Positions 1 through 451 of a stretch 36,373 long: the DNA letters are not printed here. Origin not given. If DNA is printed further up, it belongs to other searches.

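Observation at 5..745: Unknown small proteins in positions expected for conjugative leading-region genes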

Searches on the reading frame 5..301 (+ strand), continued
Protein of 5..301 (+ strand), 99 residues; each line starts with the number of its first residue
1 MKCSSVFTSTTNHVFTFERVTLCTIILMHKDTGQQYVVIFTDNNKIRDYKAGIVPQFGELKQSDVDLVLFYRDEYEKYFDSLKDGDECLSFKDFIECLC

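Call 64: search_solved_structures(query=A1, max_evalue=10)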
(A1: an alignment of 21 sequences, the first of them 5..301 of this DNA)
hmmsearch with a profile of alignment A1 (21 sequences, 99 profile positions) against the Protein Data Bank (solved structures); distinct sequences matched with E-value up to 10: 10.
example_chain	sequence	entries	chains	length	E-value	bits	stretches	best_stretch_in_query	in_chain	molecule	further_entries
2xze_A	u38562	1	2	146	0.34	14.5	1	34-90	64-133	STAM-BINDING PROTEIN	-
9le4_A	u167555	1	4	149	0.37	14.4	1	34-90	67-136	STAM-binding protein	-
5z2j_A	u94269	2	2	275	0.53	13.9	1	23-95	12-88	Periplasmic solute binding protein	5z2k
4cl2_A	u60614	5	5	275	0.54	13.8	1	23-95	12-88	PERIPLASMIC SOLUTE BINDING PROTEIN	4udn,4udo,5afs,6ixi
7mcd_A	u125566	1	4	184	0.6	13.7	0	48-90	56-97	AI-designed TIM-barrel F15C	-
6nd4_N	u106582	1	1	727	0.7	13.5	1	25-53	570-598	Utp4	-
7suk_LN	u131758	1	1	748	0.73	13.4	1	25-53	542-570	U3 small nucleolar RNA-associated protein 4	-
6ke6_A4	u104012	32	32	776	0.73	13.4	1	25-53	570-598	U3 small nucleolar RNA-associated protein 4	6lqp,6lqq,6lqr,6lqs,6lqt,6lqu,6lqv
5wlc_LN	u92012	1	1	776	0.75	13.4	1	25-53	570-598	Utp4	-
7xfp_A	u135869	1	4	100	2.7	11.6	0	33-54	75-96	IceA2 protein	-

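Call 96: fold_search(model_id=the predicted structure, library=viral)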
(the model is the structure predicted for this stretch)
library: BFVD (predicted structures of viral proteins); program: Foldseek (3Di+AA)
matches with E <= 10: 1601; with E <= 0.001: 0
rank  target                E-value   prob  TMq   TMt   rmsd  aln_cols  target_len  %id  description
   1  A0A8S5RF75            2.4e-02  0.75  0.26  0.33  12.9        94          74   18  Putative transcriptional regulator [virus sp. ctqEG8]
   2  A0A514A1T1            2.6e-02  0.96  0.32  0.24  13.8        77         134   18  Uncharacterized protein [Aeromonas phage LAh10]
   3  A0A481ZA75            2.9e-02  0.66  0.29  0.34  19.8        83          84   16  Uncharacterized protein [Pithovirus LCPAC401]
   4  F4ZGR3                3.3e-02  0.95  0.34  0.14  12.9        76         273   20  (no name in the UniProt tables at hand)
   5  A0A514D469            3.7e-02  1.00  0.34  0.33   1.9        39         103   20  (no name in the UniProt tables at hand)
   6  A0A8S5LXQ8            4.4e-02  1.00  0.33  0.26   2.5        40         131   20  Putative tail lysozyme [Myoviridae sp. ctZgq1]
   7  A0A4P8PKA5            5.6e-02  0.35  0.30  0.15  23.8       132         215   14  Internal scaffolding protein [Blackfly microvirus SF02]
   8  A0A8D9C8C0            5.9e-02  0.89  0.33  0.43  12.4        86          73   13  Uncharacterized protein [uncultured marine phage]
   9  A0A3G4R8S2            7.0e-02  0.80  0.31  0.15  14.5        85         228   13  protein-tyrosine-phosphatase [Microplitis similis bracovirus]
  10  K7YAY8                7.0e-02  0.44  0.27  0.14  10.6        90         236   13  (no name in the UniProt tables at hand)
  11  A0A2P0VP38            7.0e-02  0.38  0.25  0.09  14.5        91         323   14  Uncharacterized protein [Tetraselmis virus 1]
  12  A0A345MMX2            7.5e-02  0.99  0.36  0.30   3.7        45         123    7  (no name in the UniProt tables at hand)
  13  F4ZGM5                7.5e-02  0.77  0.31  0.07  14.5        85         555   16  (no name in the UniProt tables at hand)
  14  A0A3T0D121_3          7.5e-02  0.13  0.19  0.03  15.1       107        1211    9  (no name in the UniProt tables at hand)
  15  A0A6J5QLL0            7.9e-02  0.99  0.37  0.30   2.5        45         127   13  COG3628 Phage baseplate assembly protein W [uncultured Caudovirales phage]
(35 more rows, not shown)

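Call 97: fold_search(model_id=the predicted structure, library=pdb)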
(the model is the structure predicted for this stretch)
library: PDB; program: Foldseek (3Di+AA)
matches with E <= 10: 1241; with E <= 0.001: 0
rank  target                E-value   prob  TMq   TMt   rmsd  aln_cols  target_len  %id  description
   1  5wy2_C                2.6e-01  0.23  0.28  0.20  12.2       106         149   10  Human Snx5 PX domain in complex with Chlamydia IncE C terminus (released 2017-11-22)
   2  4ri4_A                2.8e-01  0.16  0.22  0.09  14.5        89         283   13  Crystal structure of PTPN3 (PTPH1) Y676I mutant in complex with vanadate (released 2015-03-11)
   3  9n82_c                3.1e-01  0.12  0.24  0.12  20.1       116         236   13  The ligation (AMP-Lys) complex in the NHEJ pathway (released 2025-04-23)
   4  3sr9                  3.5e-01  0.90  0.31  0.06   2.2        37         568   14  Crystal structure of mouse PTPsigma (released 2012-05-30)
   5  4rhg_A                3.7e-01  0.20  0.22  0.09  14.4        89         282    8  Crystal structure of PTPN3 (PTPH1) D811E, C842S mutant in complex with Eps15 pTyr849 peptide (released 2015-03-11)
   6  7yvv                  4.0e-01  0.96  0.34  0.11   1.9        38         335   13  AcmP1, R-4-hydroxymandelate synthase (released 2023-09-06)
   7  8gxe_A                4.0e-01  0.38  0.32  0.12  14.9        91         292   13  PTPN21 FERM PTP complex (released 2023-09-27)
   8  4rh9_A                4.0e-01  0.15  0.22  0.09  14.1        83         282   17  Crystal structure of PTPN3 (PTPH1) H812F, M883G mutant in complex with Eps15 pTyr849 peptide (released 2015-03-11)
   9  4ri4_B                4.0e-01  0.14  0.22  0.09  14.0        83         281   13  Crystal structure of PTPN3 (PTPH1) Y676I mutant in complex with vanadate (released 2015-03-11)
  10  4ge5_B                4.2e-01  0.84  0.30  0.11   2.2        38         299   18  Crystal structure of human protein tyrosine phosphatase PTPN9 (MEG2) complex with compound 5 (released 2012-10-31)
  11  2fh7                  4.2e-01  0.21  0.24  0.05  15.1        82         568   13  Crystal structure of the phosphatase domains of human PTP SIGMA (released 2006-01-10)
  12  4qum_A                4.2e-01  0.15  0.22  0.09  14.0        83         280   16  Crystal structure of PTPN3 (PTPH1) in complex with a dually phosphorylated MAPK12 peptide (released 2014-12-10)
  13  4bpc                  4.5e-01  0.18  0.23  0.05  14.9        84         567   14  Structure of the Catalytic Domain of Protein Tyrosine Phosphatase Sigma in the Sulfenic Acid Form (released 2013-07-17)
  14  9n81_C                4.5e-01  0.15  0.27  0.12  20.8       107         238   14  A gap-filling complex with Pol mu engaged in the NHEJ Pathway (released 2025-04-23)
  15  5qee                  4.7e-01  0.41  0.23  0.09   3.8        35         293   11  PanDDA analysis group deposition -- Crystal structure of PTP1B in complex with compound_FMOPL000240a (released 2018-10-10)
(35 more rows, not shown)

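Call 112: list_cluster_members(proteins=[window:5-301:+, window:395-742:+, window:821-955:+, window:35459-35707:+, window:35697-35921:+, window:34920-35459:+, window:29255-29779:-, window:34300-34815:+])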
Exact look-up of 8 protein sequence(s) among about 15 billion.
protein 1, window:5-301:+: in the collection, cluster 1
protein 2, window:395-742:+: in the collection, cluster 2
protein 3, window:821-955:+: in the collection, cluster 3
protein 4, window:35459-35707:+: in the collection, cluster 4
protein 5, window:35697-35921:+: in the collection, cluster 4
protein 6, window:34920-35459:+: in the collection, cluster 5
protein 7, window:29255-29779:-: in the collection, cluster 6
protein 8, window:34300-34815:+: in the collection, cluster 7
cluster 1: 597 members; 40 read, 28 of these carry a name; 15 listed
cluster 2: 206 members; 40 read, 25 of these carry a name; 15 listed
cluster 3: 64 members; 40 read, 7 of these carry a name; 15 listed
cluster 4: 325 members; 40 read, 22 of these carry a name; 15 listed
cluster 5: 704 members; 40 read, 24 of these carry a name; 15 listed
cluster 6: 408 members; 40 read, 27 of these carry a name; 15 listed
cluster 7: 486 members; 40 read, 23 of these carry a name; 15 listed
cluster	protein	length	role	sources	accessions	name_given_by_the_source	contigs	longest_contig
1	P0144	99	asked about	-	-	hypothetical protein WN216_002299 [Escherichia coli] | hypothetical protein | Uncharacterized protein n=23 Tax=Enterobacterales TaxID=91347 RepID=A0A1U9XFG3_ECOLX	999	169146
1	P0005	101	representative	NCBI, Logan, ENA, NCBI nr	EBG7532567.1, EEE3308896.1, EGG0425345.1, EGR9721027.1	hypothetical protein IDQ30_004610 [Salmonella enterica] | hypothetical protein [Salmonella enterica]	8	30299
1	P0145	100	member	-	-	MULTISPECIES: hypothetical protein, partial [Enterobacteriaceae]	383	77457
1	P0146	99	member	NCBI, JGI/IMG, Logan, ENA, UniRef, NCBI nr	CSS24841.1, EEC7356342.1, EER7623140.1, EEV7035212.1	hypothetical protein MLV01_22450 [Escherichia coli] | hypothetical protein | hypothetical protein n=1 Tax=Enterobacteriaceae TaxID=543 RepID=UPI000662D4F9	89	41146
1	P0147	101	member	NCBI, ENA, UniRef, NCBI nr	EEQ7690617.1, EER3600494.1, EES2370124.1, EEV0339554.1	TPA: hypothetical protein SHY07_004519 [Escherichia coli] | hypothetical protein n=1 Tax=Escherichia TaxID=561 RepID=UPI00065A53F4 | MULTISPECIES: hypothetical protein [Escherichia]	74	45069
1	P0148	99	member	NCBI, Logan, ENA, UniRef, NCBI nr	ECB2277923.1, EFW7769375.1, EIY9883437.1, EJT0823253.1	hypothetical protein MOI43_003905 [Escherichia coli] | hypothetical protein n=1 Tax=Enterobacteriaceae TaxID=543 RepID=UPI0010CAE06A | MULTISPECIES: hypothetical protein [Enterobacteriaceae]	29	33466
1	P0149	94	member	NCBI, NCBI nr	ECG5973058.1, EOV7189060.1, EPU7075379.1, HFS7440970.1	TPA: hypothetical protein ACF2U2_004731, partial [Escherichia coli] | hypothetical protein [Salmonella enterica subsp. enterica serovar Newport]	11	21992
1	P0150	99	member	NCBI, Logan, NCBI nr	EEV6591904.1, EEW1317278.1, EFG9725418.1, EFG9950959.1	hypothetical protein BL478_005042 [Escherichia coli] | hypothetical protein [Escherichia coli]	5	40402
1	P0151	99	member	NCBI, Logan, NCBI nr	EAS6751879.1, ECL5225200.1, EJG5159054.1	hypothetical protein EBH56_22580 [Salmonella enterica] | hypothetical protein [Salmonella enterica]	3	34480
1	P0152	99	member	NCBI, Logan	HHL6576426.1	TPA: hypothetical protein ACQ8SA_004597 [Escherichia coli]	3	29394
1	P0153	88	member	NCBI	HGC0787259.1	TPA: hypothetical protein ACIXYY_004590, partial [Escherichia coli]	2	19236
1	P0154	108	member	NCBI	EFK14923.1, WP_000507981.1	hypothetical protein HMPREF9541_02730, partial [Escherichia coli MS 116-1]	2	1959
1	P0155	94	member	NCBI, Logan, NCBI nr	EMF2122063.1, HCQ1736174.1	hypothetical protein V2H50_004320 [Escherichia coli] | hypothetical protein [Escherichia coli]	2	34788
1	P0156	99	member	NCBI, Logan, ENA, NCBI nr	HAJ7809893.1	TPA: hypothetical protein HNW19_20425 [Escherichia coli] | hypothetical protein [Escherichia coli]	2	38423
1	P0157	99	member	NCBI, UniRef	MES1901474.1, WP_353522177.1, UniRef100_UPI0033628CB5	hypothetical protein [Escherichia coli] | hypothetical protein n=1 Tax=Escherichia coli TaxID=562 RepID=UPI0033628CB5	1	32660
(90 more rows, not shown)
